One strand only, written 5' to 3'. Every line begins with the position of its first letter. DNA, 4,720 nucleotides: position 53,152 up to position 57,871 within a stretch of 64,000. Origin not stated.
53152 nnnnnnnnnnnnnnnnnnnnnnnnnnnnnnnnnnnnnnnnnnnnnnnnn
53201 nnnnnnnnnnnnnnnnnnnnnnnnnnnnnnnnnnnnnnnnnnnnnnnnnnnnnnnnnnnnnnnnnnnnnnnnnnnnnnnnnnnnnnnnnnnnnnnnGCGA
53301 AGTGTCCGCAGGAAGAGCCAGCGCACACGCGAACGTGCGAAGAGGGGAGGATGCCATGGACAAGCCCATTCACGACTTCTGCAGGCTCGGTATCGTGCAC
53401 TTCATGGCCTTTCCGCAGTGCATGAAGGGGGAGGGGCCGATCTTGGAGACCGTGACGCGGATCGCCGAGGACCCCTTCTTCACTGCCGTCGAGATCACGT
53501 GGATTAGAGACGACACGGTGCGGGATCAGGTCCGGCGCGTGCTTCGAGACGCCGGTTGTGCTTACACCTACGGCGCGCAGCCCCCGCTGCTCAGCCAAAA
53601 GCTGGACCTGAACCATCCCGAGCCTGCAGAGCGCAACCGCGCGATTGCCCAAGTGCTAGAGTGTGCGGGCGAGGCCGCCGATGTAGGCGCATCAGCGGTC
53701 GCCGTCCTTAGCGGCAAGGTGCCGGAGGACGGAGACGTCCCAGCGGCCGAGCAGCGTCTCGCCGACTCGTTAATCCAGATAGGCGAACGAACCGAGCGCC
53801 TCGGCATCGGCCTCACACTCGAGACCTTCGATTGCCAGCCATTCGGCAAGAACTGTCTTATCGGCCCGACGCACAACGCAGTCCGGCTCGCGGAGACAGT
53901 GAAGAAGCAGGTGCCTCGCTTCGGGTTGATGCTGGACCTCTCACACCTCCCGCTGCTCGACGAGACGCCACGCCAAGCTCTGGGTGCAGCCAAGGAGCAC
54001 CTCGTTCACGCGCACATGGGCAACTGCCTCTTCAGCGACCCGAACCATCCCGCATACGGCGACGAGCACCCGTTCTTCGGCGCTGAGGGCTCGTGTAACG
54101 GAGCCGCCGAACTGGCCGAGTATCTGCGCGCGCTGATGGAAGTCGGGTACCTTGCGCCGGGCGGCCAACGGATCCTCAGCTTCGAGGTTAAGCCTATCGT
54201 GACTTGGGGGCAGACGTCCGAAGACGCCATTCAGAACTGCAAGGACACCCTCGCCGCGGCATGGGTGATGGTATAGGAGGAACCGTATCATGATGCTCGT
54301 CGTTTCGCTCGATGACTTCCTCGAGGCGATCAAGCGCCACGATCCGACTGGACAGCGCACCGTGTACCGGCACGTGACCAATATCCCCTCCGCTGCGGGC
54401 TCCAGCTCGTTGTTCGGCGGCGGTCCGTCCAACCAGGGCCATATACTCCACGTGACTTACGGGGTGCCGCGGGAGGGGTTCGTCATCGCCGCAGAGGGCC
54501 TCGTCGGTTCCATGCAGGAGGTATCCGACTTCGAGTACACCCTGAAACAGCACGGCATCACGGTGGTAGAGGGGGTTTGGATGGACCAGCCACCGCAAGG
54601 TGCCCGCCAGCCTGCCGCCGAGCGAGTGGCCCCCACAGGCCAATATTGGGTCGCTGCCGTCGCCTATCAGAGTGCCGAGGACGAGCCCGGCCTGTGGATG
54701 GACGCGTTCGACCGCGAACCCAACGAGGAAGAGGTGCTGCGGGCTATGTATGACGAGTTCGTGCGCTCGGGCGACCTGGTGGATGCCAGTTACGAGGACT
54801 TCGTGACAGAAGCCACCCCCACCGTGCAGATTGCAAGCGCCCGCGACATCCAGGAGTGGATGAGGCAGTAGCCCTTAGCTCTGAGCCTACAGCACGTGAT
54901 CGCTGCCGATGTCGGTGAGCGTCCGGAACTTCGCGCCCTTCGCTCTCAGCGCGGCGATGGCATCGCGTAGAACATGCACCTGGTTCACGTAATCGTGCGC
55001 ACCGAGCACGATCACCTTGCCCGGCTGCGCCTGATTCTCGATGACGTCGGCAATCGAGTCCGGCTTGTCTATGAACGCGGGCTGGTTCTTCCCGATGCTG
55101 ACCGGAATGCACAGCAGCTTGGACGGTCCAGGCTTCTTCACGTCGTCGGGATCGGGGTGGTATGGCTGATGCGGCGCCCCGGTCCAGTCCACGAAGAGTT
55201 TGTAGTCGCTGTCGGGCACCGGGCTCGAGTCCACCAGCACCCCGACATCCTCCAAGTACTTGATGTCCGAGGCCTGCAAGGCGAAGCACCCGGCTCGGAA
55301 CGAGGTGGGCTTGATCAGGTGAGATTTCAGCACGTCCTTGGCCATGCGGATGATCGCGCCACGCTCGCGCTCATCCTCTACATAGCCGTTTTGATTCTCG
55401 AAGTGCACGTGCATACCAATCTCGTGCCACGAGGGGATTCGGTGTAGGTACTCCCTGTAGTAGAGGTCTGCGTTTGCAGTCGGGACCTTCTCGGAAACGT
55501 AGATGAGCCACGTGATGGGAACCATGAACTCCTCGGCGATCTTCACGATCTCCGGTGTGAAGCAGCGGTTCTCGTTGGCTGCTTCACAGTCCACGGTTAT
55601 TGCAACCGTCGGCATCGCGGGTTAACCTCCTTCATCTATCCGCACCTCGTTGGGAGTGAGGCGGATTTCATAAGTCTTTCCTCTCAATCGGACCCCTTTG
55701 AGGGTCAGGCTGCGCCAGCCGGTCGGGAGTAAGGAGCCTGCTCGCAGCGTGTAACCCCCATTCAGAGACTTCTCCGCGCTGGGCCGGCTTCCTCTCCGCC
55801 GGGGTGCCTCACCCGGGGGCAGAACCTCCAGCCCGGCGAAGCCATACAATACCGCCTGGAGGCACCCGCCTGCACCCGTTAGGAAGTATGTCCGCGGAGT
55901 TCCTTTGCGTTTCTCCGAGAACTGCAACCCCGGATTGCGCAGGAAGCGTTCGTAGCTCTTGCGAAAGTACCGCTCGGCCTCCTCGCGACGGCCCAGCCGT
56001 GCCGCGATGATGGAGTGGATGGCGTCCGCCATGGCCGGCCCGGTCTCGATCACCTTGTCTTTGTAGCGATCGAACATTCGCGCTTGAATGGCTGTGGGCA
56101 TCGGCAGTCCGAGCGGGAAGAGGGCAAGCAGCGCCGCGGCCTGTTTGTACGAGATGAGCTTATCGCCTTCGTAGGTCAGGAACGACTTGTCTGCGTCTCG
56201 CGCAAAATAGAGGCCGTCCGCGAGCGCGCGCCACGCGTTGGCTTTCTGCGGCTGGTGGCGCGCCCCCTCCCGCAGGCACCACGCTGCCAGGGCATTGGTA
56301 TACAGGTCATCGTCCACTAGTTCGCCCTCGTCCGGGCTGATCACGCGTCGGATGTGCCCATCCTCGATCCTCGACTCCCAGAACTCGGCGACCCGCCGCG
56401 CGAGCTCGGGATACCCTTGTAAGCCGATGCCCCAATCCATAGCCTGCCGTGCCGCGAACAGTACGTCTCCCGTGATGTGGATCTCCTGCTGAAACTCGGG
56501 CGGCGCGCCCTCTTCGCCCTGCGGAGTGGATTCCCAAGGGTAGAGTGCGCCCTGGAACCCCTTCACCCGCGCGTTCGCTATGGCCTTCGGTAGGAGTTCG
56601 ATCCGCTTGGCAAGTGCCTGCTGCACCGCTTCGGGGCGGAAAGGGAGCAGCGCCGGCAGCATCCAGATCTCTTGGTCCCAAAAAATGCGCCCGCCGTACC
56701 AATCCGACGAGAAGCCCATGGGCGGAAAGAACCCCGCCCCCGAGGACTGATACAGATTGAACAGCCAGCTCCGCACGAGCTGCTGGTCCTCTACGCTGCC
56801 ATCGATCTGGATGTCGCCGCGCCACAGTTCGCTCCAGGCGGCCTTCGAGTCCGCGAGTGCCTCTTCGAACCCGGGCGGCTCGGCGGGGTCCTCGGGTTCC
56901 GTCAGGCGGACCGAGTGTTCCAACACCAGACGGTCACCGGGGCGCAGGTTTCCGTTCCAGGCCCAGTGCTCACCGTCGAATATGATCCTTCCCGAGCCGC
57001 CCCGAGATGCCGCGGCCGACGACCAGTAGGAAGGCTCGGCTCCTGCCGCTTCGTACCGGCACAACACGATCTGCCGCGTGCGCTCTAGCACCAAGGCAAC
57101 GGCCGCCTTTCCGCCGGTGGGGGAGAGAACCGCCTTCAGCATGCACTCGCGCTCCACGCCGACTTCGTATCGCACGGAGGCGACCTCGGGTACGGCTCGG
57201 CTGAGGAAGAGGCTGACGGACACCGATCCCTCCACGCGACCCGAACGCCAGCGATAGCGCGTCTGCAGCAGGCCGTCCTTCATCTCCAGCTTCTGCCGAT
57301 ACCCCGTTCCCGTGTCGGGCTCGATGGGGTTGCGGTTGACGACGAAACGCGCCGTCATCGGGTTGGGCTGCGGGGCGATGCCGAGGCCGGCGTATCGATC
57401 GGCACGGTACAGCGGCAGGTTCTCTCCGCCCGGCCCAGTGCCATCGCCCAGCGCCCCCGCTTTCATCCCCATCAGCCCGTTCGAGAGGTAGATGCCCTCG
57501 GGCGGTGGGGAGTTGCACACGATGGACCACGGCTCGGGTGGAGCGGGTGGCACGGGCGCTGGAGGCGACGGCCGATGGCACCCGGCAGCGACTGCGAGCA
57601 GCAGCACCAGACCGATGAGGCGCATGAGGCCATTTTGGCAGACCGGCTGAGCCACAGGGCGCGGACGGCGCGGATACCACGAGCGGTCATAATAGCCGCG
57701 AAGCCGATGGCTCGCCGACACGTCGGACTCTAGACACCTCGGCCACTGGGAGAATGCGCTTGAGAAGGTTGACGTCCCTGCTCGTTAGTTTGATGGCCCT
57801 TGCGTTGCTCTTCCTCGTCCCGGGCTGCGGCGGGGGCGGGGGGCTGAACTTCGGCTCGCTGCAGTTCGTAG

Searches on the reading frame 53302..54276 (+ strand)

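Call 124: search_protein_families(library=pfam, proteins=[window:53302-54276:+], max_evalue=0.001)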
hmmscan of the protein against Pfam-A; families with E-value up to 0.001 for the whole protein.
window:53302-54276:+ (324 aa): 1 family
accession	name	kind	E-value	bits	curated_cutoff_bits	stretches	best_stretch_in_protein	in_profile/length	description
PF01261.30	AP_endonuc_2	-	3.6e-16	60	31.1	1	60-296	9-229/249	Xylose isomerase-like TIM barrel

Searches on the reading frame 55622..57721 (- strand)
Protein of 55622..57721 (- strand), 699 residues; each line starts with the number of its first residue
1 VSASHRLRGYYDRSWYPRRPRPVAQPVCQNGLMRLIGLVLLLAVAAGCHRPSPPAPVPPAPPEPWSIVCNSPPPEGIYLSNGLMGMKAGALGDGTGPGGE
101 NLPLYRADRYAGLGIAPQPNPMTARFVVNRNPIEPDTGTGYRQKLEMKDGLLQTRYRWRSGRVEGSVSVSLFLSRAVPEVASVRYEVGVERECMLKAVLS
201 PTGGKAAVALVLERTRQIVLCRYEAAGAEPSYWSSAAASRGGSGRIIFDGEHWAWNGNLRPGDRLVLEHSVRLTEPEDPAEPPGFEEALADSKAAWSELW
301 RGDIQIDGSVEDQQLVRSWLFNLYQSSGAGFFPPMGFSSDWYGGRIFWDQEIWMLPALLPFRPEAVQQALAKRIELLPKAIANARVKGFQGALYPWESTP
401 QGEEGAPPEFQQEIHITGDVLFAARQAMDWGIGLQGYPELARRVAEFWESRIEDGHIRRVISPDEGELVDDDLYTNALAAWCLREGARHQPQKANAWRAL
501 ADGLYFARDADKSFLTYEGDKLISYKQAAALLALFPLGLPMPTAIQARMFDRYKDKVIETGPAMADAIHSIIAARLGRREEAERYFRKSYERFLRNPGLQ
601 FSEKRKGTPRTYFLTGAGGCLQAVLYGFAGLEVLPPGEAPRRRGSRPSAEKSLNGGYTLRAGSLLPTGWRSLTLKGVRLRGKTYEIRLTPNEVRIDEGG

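Call 124: search_protein_families(library=pfam, proteins=[window:55622-57721:-], max_evalue=0.001)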
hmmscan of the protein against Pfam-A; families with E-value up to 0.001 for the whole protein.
window:55622-57721:- (699 aa): 2 families
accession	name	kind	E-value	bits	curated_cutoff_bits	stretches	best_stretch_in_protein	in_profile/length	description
PF03632.21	Glyco_hydro_65m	-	1.1e-31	110.6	27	1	333-490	21-202/371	Glycosyl hydrolase family 65 central catalytic domain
PF03636.21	Glyco_hydro_65N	-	8.6e-09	35.9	26.6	1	79-189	19-142/233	Glycosyl hydrolase family 65, N-terminal domain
